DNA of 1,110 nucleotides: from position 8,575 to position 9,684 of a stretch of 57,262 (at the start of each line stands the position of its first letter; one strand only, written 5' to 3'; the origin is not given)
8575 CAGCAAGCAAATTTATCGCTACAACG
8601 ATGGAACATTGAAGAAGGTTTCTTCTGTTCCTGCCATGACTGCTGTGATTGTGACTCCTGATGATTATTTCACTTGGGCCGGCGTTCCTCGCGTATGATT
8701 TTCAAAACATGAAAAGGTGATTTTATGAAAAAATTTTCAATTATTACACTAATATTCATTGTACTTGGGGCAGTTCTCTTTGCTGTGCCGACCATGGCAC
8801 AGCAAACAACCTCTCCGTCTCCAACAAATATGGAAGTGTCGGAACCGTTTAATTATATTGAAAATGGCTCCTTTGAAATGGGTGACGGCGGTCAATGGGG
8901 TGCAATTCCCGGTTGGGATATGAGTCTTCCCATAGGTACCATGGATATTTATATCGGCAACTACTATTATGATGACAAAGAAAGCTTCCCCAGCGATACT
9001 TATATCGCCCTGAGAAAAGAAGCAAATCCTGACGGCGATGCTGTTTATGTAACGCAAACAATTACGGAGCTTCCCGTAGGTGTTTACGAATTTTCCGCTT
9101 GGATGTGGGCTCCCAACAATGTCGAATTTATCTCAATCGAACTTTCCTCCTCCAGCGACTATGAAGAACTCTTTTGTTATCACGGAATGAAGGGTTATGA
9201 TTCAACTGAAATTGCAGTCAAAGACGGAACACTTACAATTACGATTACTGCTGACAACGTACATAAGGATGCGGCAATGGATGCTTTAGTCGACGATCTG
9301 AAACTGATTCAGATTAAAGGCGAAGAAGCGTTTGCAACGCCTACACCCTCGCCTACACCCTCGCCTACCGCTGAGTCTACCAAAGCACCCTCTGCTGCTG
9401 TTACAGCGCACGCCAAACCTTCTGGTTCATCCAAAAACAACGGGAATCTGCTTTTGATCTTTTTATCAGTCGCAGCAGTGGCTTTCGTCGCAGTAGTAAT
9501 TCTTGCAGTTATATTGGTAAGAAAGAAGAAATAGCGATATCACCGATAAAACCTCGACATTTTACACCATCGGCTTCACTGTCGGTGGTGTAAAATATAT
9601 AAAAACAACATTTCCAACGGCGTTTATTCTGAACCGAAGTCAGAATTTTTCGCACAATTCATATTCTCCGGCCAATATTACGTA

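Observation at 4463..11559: AT-richer ~7 kb accessory glycan locus between dnaE and pfkA: three GH99-like paralogs, two CBM-like surface proteins, an AraC regulator and an orphan SBP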

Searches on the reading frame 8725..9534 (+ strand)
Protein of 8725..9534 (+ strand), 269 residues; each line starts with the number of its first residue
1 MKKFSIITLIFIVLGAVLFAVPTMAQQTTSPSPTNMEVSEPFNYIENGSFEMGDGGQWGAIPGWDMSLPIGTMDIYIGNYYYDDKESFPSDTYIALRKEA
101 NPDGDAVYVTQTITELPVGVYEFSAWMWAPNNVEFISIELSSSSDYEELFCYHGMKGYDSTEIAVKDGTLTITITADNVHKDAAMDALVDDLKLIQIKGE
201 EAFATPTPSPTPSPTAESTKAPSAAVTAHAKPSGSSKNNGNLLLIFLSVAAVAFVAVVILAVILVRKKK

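Call 3: search_protein_families(library=pfam, proteins=[window:8725-9534:+], max_evalue=1)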
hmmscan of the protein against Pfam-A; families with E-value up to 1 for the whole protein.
window:8725-9534:+ (269 aa): 4 families
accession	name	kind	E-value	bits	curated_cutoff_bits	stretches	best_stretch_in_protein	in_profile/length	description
PF14610.12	Psg1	-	9.1e-05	22.8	30.1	1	132-268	55-182/186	Ykl077w/Psg1 (Pma1 Stabilization in Golgi)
PF15677.10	CEND1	-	0.015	16.2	27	1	197-268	72-143/143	Cell cycle exit and neuronal differentiation protein 1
PF22812.1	CR_prot_dom_plant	-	0.17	12.8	34.1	1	206-265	5-59/71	Plant cysteine-rich protein domain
PF05399.16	EVI2A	-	0.27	11.2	25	1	193-260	83-151/231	Ectropic viral integration site 2A protein (EVI2A)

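Call 4: search_protein_families(library=ncbifam, proteins=[window:8725-9534:+], max_evalue=1)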
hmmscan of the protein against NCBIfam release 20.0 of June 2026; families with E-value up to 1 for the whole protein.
window:8725-9534:+ (269 aa): 5 families
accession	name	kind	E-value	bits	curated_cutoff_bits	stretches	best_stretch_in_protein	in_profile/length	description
NF052345.1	S_layer_anammox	exception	0.013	12.8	1400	1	166-230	1251-1310/1596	Kustd1514 family S-layer glycoprotein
NF033186.1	internalin_K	exception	0.023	13.2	1100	1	166-238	479-542/604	class 1 internalin InlK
NF038361.1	rSAM_Sden_1168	equivalog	0.1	11.1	575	1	107-188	116-196/560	Sden_1168 family B12-binding radical SAM P-methyltransferase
NF053819.1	EF0750_LPXTG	subfamily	0.34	11.4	47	0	1-35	1-35/105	EF2685/EF0750 family sortase-dependent surface protein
NF041742.1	WGxxGxxG_fam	subfamily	0.64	10.6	35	1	1-34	1-33/69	WGxxGxxG family protein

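Call 20: find_homologous_proteins(query=window:8725-9534:+, max_evalue=0.001)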
Query window:8725-9534:+ (269 aa): 19 proteins with E <= 0.001 among 8000 candidates.
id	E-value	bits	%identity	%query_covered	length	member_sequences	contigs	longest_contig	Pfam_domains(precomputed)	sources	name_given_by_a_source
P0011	5.0e-174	594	100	100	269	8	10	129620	-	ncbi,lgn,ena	-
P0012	9.0e-107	374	42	87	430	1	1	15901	PF28587.1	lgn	-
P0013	2.1e-105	369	48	61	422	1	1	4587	PF28587.1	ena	-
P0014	1.0e-104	367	47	71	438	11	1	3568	PF28587.1,PF16389.12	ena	-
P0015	1.2e-104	367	42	87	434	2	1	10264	PF28587.1,PF16405.11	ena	-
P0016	1.3e-104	367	54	59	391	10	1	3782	PF28587.1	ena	-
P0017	1.4e-103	364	48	73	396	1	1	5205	PF28587.1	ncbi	-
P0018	1.3e-101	357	45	75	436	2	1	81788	PF28587.1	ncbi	-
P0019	1.6e-86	308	61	87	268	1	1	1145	-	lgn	-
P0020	8.3e-86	305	68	61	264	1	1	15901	-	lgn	-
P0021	7.4e-85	302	55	59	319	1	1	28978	-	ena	-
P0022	1.1e-83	298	64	73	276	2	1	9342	-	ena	-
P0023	3.4e-82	293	54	100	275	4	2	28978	-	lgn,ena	-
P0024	1.4e-79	285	52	100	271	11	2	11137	-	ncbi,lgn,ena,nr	ncbi:MAG: hypothetical protein IKU26_08810 [Clostridia bacterium]|nr:hypothetical protein [Clostridi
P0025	3.9e-79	283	53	100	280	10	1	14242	-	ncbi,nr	ncbi:MAG: hypothetical protein IKH41_10410 [Clostridia bacterium]|nr:hypothetical protein [Clostridi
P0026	2.1e-78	281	51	100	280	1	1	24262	-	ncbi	-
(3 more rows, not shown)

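Call 22: search_protein_families(library=pfam, proteins=[P0012, P0014, P0015, P0018, P0024], max_evalue=0.01)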
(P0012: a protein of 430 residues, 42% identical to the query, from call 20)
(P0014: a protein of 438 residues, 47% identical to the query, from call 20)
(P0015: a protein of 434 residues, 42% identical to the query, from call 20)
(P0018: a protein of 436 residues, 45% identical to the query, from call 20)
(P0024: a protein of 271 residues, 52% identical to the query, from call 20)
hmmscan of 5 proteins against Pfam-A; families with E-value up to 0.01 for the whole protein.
P0012 (430 aa): 5 families
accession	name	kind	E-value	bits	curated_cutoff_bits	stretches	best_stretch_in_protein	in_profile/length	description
PF14751.11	DUF4474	-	2.4e-05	24.3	23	0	293-355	147-209/240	Domain of unknown function (DUF4474)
PF16389.11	DUF4998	-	3.5e-05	23.9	29.1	0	101-173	73-144/199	Domain of unknown function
PF01206.22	TusA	-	0.00035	20.8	28.6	0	280-331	17-68/70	Sulfurtransferase TusA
PF19410.4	DUF5980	-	0.001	19.9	27.1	0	77-133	29-89/97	Family of unknown function (DUF5980)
PF05504.16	Spore_GerAC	-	0.002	18.7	23.6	0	281-338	21-81/167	Spore germination B3/ GerAC like, C-terminal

P0014 (438 aa): 5 families
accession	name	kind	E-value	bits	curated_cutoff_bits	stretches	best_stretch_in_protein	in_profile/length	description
PF16389.11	DUF4998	-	2e-06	27.9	29.1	0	264-337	72-144/199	Domain of unknown function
PF01883.24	FeS_assembly_P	-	0.00034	21.3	23.5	0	318-350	27-58/73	Iron-sulfur cluster assembly protein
PF01206.22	TusA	-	0.00051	20.3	28.6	0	284-332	21-69/70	Sulfurtransferase TusA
PF16405.10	DUF5013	-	0.0025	18.4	28.5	0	47-128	14-90/149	Domain of unknown function (DUF5013)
PF22504.1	DUF6993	-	0.005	17.3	25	0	136-173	10-47/83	Domain of unknown function (DUF6993)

P0015 (434 aa): 4 families
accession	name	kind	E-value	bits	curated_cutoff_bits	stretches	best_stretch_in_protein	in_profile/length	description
PF01206.22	TusA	-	5.9e-05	23.3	28.6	0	288-332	25-69/70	Sulfurtransferase TusA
PF05504.16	Spore_GerAC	-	0.0004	21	23.6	0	117-172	21-77/167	Spore germination B3/ GerAC like, C-terminal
PF02472.21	ExbD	-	0.0012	19.3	25.4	0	138-193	73-121/128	Biopolymer transport protein ExbD/TolR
PF14751.11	DUF4474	-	0.0034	17.3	23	0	130-188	148-206/240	Domain of unknown function (DUF4474)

P0018 (436 aa): 2 families
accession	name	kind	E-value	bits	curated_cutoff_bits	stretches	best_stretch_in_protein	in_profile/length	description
PF19410.4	DUF5980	-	0.00029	21.6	27.1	0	77-133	29-89/97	Family of unknown function (DUF5980)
PF14751.11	DUF4474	-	0.0012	18.7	23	0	293-352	147-206/240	Domain of unknown function (DUF4474)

P0024 (271 aa): 2 families
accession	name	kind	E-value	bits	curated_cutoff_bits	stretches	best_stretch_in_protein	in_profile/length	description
PF07010.17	Endomucin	-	0.00014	22.3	26.6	1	197-271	142-218/260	Endomucin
PF02009.21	RIFIN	-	0.007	16.8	32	1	222-271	265-313/327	Rifin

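Call 34: find_encoding_contigs(protein=P0012, flank=10000, max_places=3)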
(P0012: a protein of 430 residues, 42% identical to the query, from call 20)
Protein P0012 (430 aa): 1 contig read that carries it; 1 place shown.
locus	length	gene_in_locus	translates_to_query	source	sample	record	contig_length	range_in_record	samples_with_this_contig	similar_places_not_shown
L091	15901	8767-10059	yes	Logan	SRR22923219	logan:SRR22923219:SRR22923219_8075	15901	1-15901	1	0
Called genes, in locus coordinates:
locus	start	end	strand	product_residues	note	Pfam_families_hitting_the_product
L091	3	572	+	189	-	?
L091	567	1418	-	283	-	PF01734:Patatin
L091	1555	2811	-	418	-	PF06134:RhaA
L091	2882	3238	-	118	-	PF07100:ASRT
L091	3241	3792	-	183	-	PF14277:DUF4364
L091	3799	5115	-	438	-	PF01018:GTP1_OBG, PF01926:MMR_HSR1, PF02421:FeoB_N (faint), PF09269:DUF1967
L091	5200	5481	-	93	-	PF01016:Ribosomal_L27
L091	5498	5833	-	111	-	PF04327:Peptidase_Prp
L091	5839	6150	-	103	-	PF00829:Ribosomal_L21p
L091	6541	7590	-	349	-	PF16317:Glyco_hydro_99 (faint)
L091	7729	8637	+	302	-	PF00165:HTH_AraC (weak), PF12833:HTH_18, PF00165:HTH_AraC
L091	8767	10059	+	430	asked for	PF28587:DUF8441 (faint)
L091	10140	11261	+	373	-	PF16317:Glyco_hydro_99 (faint)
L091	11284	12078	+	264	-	-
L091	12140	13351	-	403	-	PF07690:MFS_1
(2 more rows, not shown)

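Call 35: find_encoding_contigs(protein=P0018, flank=10000, max_places=3)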
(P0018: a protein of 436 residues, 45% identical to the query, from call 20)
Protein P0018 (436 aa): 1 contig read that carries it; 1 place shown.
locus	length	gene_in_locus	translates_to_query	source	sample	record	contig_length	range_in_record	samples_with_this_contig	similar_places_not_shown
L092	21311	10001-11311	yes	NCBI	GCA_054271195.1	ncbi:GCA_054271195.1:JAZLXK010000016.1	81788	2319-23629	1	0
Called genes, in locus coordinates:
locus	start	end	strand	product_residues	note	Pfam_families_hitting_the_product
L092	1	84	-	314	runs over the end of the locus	PF00480:ROK, PF01869:BcrAD_BadFG (faint)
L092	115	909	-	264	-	PF06790:UPF0259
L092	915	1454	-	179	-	-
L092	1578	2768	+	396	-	PF10509:GalKase_gal_bdg, PF00288:GHMP_kinases_N, PF08544:GHMP_kinases_C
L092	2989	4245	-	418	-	PF06134:RhaA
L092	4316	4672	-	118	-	PF07100:ASRT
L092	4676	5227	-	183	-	PF14277:DUF4364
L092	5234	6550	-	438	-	PF01018:GTP1_OBG, PF01926:MMR_HSR1, PF02421:FeoB_N (faint), PF09269:DUF1967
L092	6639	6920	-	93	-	PF01016:Ribosomal_L27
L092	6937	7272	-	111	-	PF04327:Peptidase_Prp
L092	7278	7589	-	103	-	PF00829:Ribosomal_L21p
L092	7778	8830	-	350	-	PF16317:Glyco_hydro_99 (faint)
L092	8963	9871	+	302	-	PF12833:HTH_18, PF00165:HTH_AraC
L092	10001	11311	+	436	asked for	PF28587:DUF8441 (faint)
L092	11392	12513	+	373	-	PF16317:Glyco_hydro_99 (faint)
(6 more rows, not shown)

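Call 38: find_encoding_contigs(protein=P0023, flank=10000, max_places=3)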
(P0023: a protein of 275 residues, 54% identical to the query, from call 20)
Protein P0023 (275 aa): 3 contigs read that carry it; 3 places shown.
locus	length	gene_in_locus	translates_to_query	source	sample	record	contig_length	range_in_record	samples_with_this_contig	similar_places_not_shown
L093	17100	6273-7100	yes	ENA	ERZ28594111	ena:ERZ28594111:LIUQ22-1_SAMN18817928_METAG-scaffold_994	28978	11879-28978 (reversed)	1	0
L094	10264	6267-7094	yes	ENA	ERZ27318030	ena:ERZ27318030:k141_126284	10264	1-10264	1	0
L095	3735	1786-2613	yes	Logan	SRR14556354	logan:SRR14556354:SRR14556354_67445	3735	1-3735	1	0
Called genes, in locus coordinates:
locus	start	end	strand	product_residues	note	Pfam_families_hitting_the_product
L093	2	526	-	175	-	?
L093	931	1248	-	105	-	-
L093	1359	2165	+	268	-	-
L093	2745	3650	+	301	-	PF12833:HTH_18, PF00165:HTH_AraC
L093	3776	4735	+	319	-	-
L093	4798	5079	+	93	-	-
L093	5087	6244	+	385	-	-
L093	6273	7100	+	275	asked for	-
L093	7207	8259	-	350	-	PF16317:Glyco_hydro_99 (faint)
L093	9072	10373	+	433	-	-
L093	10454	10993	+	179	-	-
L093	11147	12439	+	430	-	PF00078:RVT_1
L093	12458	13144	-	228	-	PF25084:LbH_EIF2B, PF00132:Hexapep, PF25087:GMPPB_C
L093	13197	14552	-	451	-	PF02878:PGM_PMM_I, PF02879:PGM_PMM_II, PF02880:PGM_PMM_III, PF00408:PGM_PMM_IV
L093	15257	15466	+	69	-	-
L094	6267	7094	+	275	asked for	-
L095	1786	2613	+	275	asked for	-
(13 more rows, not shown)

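Call 39: find_encoding_contigs(protein=P0026, flank=10000, max_places=3)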
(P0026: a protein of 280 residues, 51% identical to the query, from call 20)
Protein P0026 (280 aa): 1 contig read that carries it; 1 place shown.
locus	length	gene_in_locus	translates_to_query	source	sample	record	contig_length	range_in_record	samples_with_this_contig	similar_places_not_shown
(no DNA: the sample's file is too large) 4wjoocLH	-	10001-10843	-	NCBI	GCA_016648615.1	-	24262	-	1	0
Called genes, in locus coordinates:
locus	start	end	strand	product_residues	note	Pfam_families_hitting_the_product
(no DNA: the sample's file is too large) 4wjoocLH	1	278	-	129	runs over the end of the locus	PF09685:MamF_MmsF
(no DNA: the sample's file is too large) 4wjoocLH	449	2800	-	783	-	PF01915:Glyco_hydro_3_C, PF14310:Fn3-like, PF00933:Glyco_hydro_3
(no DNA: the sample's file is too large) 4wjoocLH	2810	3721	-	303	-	-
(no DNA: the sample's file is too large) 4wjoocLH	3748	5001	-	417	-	PF13173:AAA_14, PF13635:DUF4143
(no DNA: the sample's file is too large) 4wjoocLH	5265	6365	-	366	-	PF16317:Glyco_hydro_99 (faint)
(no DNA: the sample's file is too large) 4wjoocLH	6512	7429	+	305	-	PF12833:HTH_18, PF00165:HTH_AraC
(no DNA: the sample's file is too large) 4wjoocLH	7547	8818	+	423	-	PF16389:DUF4998 (faint), PF28587:DUF8441 (faint)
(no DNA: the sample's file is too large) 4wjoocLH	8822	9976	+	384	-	-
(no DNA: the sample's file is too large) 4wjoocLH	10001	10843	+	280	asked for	-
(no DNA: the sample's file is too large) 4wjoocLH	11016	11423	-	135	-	-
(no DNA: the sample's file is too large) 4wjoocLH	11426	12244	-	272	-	PF18050:Cyclophil_like2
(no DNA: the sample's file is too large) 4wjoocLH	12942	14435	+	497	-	-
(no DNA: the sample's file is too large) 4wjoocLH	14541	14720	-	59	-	-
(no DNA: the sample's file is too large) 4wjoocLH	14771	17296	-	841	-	PF01926:MMR_HSR1, PF02421:FeoB_N, PF17910:FeoB_Cyto, PF07670:Gate, PF07664:FeoB_C, PF07670:Gate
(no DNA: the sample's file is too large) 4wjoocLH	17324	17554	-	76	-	PF04023:FeoA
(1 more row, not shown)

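Call 48: predict_structure(alignment_id=A2)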
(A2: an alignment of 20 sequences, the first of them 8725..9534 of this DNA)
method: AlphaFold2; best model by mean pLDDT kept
length: 269 residues; sequences in the alignment: 20
mean_pLDDT: 76.2   pTM: 0.60
mean pLDDT of the five models: 76.2, 75.1, 69.9, 68.6, 66.4
residues with pLDDT >= 90: 93; 70-90: 90; 50-70: 44; < 50: 42
segments of 3 or more residues with pLDDT < 50: 21-38, 219-239
pLDDT, mean of each block of 10 residues (from residue 1): 64 71 39 48 71 54 80 62 71 81 90 95 94 94 96 94 97 95 90 93 82 63 44 42 77 90 81
secondary structure, 60 per line:
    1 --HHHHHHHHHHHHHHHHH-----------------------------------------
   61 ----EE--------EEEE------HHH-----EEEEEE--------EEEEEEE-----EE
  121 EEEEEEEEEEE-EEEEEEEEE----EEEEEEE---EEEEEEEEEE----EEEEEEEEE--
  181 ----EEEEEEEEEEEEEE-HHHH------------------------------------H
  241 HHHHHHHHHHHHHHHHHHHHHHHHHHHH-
elements in order: H3-19 E75-78 E93-98 E107-113 E119-131 E133-141 E146-152 E156-165 E170-178 E185-198 H200-203 H240-268

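Call 50: fold_search(model_id=the predicted structure, library=pdb)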
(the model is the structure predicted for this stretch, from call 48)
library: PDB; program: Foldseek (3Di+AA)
matches with E <= 10: 1905; with E <= 0.001: 117
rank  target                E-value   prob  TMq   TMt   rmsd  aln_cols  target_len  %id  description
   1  2xom_A                4.2e-07  1.00  0.42  0.72   3.8       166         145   18  Atomic resolution structure of TmCBM61 in complex with beta-1,4- galactotriose (released 2010-09-08)
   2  2xon_L                1.6e-06  1.00  0.41  0.70   3.8       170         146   18  Structure of TmCBM61 in complex with beta-1,4-galactotriose at 1.4 A resolution (released 2010-09-08)
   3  2zew_A                2.8e-06  1.00  0.41  0.71   3.7       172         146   16  Family 16 Cabohydrate Binding Domain Module 1 (released 2008-03-04)
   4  2zey_A                3.2e-06  1.00  0.38  0.64   4.3       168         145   15  Family 16 carbohydrate binding module (released 2008-03-04)
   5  2y6j                  4.5e-06  1.00  0.39  0.59   5.5       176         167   14  X-2 engineered mutated CBM4-2 Carbohydrate Binding Module from a Thermostable Rhodothermus marinus Xylanase (released 2012-03-07)
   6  2zew_B                5.0e-06  1.00  0.39  0.66   4.3       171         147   15  Family 16 Cabohydrate Binding Domain Module 1 (released 2008-03-04)
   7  4bj0_A                5.0e-06  1.00  0.38  0.58   5.7       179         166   14  Xyloglucan binding module (CBM4-2 X2-L110F) in complex with branched xyloses (released 2014-04-23)
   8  3oea_A                5.3e-06  1.00  0.39  0.66   4.3       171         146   15  Crystal structure of the Q121E mutants of C.polysaccharolyticus CBM16-1 bound to cellopentaose (released 2010-08-25)
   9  2y64_A                5.9e-06  1.00  0.39  0.59   5.5       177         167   14  Xylopentaose binding mutated (X-2 L110F) CBM4-2 Carbohydrate Binding Module from a Thermostable Rhodothermus marinus X (released 2012-03-07)
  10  8ic1_A                6.2e-06  1.00  0.37  0.22   3.9       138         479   12  endo-alpha-D-arabinanase EndoMA1 D51N mutant from Microbacterium arabinogalactanolyticum in complex with arabinooligos (released 2023-08-16)
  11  5w6h_A                6.2e-06  1.00  0.40  0.17   4.8       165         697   18  Crystal structure of Bacteriophage CBA120 tailspike protein 4 enzymatically active domain (TSP4dN, orf213) (released 2018-10-24)
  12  8w7n                  6.5e-06  1.00  0.39  0.11   3.7       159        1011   12  Crystal structure of the in-cell Cry1Aa purified from Bacillus thuringiensis (released 2024-03-06)
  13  2zex_A                6.5e-06  1.00  0.39  0.65   4.5       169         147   15  Family 16 carbohydrate binding module (released 2008-03-04)
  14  9h99                  7.3e-06  1.00  0.40  0.11   3.5       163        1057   12  Native structure of the full-length pesticidal protein Cry1Ca18 at pH7, from crystals formed in vivo (released 2025-11-12)
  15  2zex_B                8.1e-06  1.00  0.39  0.66   4.6       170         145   15  Family 16 carbohydrate binding module (released 2008-03-04)
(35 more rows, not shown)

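Call 58: list_cluster_members(proteins=[window:8725-9534:+, window:7550-8698:+, window:4605-5663:-, window:6870-7556:+, window:10031-11434:+])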
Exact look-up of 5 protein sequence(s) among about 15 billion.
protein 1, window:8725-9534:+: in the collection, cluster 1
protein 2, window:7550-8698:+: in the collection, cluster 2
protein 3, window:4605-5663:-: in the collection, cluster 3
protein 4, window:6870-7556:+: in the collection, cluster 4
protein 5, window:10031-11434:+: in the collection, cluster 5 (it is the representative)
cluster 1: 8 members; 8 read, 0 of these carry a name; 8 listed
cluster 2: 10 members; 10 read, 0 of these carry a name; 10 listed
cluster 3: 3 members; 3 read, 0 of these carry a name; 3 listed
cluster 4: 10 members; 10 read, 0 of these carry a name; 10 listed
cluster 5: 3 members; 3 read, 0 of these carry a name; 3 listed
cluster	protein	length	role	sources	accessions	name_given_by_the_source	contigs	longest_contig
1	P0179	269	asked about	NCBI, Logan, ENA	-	-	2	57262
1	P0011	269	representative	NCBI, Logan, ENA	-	-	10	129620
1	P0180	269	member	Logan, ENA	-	-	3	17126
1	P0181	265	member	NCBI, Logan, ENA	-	-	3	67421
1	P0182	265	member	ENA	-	-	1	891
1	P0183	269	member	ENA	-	-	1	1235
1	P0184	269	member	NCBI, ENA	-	-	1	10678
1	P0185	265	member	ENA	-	-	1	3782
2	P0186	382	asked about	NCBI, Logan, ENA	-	-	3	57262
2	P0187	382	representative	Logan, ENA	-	-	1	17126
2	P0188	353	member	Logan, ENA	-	-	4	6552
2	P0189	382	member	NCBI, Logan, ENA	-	-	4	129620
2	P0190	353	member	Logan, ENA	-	-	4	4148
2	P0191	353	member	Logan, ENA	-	-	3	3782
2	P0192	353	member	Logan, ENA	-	-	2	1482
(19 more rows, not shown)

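Call 79: find_related_loci(query=A2, collection=metagenome_contigs, flank=8000)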
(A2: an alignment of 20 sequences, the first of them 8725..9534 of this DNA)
Query A2 (269 aa) in metagenome_contigs; peptide patterns used: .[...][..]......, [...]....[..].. (x = any residue, [..] = any of these).
530 stretches matched a pattern; 4 encode a relative of the query (tblastn E <= 1e-3); 4 distinct loci.
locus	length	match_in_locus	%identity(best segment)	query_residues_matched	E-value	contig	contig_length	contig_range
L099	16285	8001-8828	51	1-269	2e-86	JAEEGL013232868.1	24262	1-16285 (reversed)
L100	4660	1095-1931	53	1-269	2e-77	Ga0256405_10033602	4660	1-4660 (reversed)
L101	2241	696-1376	42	39-269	2e-57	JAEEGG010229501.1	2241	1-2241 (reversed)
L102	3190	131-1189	46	2-198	2e-55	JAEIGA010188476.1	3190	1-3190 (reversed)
